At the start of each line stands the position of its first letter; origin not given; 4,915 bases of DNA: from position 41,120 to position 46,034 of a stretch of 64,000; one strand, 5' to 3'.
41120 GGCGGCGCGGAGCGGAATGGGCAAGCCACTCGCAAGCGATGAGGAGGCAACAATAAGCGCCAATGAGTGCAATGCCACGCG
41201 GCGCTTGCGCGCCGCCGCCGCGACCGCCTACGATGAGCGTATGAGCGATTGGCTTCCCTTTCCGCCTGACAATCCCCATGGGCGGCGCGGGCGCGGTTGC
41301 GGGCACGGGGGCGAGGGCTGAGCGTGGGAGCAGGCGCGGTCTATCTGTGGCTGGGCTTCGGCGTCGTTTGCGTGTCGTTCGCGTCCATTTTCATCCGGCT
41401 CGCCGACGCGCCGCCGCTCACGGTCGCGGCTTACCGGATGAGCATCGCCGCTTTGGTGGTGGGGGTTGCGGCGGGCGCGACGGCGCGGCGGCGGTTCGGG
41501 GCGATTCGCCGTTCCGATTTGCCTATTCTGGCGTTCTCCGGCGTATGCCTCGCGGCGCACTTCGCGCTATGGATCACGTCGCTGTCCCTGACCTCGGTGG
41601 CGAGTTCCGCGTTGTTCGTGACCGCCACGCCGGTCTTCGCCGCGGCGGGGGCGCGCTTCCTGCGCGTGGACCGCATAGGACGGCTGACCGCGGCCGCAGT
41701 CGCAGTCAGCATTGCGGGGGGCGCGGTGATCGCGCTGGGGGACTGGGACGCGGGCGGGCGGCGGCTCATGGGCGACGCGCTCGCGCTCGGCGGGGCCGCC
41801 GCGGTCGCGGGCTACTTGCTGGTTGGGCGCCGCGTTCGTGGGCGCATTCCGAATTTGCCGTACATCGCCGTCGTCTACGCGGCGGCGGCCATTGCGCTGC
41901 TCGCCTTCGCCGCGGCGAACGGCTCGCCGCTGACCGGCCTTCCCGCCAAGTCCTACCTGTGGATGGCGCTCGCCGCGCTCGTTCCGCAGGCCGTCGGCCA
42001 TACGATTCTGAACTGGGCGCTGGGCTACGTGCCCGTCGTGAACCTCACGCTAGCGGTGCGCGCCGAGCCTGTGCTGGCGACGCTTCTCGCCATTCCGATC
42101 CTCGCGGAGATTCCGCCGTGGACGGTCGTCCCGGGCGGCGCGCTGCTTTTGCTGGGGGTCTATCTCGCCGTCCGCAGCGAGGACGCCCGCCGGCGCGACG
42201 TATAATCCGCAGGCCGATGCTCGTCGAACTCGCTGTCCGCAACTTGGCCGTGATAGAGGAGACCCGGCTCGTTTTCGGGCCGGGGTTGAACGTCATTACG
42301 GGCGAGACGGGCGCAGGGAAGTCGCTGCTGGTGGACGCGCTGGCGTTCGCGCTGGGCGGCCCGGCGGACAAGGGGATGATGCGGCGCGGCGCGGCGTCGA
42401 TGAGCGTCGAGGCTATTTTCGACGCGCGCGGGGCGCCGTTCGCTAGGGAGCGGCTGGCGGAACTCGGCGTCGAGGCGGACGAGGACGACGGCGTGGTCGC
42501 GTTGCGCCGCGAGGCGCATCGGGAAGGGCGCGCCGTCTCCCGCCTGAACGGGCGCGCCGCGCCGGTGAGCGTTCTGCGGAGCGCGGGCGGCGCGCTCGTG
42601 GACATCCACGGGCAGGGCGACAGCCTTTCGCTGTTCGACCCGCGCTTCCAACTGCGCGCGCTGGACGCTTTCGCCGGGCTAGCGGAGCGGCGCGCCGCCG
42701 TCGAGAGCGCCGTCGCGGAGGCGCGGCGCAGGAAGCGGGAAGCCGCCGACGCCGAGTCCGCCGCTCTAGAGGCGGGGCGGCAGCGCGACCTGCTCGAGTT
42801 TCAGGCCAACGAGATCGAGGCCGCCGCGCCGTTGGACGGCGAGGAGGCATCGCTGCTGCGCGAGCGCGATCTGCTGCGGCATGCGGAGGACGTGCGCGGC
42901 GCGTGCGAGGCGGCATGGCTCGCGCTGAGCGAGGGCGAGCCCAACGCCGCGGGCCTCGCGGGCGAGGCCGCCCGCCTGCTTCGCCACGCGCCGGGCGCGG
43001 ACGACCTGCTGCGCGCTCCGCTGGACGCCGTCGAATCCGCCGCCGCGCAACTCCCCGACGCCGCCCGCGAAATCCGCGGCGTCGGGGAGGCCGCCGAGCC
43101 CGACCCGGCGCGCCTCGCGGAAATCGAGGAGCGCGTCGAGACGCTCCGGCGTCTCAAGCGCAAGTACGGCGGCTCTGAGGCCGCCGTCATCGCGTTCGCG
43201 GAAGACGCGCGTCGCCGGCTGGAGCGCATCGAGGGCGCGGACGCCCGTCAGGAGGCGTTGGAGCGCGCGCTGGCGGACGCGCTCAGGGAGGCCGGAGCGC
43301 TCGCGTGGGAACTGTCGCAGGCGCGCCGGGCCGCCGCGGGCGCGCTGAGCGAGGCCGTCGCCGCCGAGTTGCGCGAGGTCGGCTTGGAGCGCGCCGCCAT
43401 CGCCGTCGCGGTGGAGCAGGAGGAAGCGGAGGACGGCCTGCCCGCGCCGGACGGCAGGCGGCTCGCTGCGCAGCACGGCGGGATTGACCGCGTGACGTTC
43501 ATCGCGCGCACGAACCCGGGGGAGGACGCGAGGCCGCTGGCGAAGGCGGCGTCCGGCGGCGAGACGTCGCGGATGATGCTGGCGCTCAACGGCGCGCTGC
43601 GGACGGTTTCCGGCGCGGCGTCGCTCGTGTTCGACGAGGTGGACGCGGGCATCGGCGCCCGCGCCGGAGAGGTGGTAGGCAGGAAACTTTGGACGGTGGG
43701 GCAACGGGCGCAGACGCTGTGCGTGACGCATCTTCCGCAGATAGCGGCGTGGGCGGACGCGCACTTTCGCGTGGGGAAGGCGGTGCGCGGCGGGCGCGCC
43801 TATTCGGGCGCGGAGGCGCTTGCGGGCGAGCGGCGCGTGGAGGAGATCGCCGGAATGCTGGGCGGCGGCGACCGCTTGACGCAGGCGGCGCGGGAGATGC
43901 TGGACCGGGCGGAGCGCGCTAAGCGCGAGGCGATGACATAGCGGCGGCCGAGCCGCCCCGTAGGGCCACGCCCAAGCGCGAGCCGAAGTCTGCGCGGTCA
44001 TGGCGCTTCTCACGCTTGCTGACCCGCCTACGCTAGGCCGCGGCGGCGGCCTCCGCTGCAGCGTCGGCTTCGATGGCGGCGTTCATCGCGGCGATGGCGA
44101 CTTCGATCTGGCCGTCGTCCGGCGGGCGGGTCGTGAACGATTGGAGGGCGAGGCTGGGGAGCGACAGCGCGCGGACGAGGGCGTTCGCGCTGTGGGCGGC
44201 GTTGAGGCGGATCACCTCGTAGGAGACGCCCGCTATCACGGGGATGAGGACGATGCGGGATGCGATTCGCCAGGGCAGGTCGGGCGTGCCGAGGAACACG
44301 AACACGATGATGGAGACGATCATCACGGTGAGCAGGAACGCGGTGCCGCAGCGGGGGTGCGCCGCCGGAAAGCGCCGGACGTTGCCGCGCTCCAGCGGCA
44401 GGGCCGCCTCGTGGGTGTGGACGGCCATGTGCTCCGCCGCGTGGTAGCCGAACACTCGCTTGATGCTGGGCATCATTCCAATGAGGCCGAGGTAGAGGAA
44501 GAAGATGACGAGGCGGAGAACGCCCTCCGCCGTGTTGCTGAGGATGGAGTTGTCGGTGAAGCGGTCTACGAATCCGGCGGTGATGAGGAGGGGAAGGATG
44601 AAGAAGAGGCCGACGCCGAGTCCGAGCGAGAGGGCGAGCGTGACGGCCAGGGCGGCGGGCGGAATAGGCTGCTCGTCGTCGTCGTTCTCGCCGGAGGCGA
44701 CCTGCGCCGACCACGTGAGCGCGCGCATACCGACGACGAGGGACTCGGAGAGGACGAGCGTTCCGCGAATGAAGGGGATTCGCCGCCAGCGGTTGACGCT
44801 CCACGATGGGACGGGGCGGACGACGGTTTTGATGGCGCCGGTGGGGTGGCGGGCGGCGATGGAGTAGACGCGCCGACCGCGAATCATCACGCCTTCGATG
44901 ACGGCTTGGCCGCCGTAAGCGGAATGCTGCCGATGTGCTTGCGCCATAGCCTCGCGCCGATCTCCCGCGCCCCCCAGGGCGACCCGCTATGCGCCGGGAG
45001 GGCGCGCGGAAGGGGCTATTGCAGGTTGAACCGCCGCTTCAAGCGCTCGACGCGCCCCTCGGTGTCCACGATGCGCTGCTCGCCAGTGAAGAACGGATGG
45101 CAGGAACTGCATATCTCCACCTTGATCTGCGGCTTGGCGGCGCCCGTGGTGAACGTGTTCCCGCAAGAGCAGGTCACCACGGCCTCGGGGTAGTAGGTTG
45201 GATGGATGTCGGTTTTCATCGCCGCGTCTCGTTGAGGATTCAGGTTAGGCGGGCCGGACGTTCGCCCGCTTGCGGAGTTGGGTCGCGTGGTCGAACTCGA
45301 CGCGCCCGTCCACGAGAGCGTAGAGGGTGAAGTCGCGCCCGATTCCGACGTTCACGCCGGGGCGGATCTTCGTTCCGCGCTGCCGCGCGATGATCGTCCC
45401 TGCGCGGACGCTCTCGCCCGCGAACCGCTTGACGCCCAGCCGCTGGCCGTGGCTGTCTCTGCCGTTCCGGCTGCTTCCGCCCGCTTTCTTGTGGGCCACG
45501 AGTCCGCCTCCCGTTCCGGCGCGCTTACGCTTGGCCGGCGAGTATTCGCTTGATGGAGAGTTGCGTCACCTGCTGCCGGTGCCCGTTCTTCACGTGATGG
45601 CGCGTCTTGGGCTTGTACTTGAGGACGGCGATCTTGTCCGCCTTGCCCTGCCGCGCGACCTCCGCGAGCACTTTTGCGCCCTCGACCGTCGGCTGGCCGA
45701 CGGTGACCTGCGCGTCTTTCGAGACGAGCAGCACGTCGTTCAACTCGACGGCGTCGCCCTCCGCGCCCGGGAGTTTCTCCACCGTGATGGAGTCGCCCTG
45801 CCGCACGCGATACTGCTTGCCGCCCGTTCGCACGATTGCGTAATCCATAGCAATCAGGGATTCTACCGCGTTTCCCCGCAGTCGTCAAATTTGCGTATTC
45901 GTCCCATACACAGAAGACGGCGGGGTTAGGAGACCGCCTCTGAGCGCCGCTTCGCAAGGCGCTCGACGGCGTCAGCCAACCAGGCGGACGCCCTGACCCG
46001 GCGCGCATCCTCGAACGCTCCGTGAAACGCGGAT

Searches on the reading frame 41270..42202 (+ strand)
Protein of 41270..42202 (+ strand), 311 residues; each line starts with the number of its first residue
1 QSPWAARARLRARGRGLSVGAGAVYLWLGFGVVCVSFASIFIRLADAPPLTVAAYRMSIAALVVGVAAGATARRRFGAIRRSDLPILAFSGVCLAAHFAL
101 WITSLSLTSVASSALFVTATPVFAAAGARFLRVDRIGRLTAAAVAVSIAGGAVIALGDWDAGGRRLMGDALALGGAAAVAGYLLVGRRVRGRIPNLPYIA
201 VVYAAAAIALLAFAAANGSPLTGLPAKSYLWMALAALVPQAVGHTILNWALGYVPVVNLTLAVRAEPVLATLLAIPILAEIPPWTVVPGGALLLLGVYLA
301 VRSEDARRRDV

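Call 25: search_protein_families(library=pfam, proteins=[window:41270-42202:+])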
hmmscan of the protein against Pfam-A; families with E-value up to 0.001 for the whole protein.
window:41270-42202:+ (311 aa): 1 family
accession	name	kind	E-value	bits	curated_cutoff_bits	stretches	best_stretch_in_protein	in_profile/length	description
PF00892.27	EamA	-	5.3e-23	82.2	28.2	2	167-301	2-134/135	EamA-like transporter family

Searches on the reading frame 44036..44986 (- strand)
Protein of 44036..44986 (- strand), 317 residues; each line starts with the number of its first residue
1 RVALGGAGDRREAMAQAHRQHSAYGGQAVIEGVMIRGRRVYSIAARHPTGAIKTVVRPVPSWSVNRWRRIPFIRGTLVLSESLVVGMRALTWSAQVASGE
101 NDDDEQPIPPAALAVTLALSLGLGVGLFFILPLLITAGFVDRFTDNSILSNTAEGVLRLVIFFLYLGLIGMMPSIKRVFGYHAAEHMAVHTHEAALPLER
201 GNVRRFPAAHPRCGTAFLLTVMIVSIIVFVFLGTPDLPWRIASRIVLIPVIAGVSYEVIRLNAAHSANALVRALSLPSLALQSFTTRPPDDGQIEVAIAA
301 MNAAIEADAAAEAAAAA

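Call 25: search_protein_families(library=pfam, proteins=[window:44036-44986:-])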
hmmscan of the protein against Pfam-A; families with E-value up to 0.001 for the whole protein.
window:44036-44986:- (317 aa): 1 family
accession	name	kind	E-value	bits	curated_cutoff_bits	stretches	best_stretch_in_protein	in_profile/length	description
PF07136.16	DUF1385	-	1.6e-78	263.6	22.1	1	70-306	1-226/227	Protein of unknown function (DUF1385)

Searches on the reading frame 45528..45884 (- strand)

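Call 65: search_protein_families(library=pfam, proteins=[window:45528-45884:-], max_evalue=0.0001)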
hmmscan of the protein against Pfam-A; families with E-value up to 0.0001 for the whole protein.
window:45528-45884:- (119 aa): 1 family
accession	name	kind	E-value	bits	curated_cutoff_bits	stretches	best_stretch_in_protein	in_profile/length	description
PF00829.26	Ribosomal_L21p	-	2.7e-36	124.2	27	1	15-114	2-99/99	Ribosomal prokaryotic L21 protein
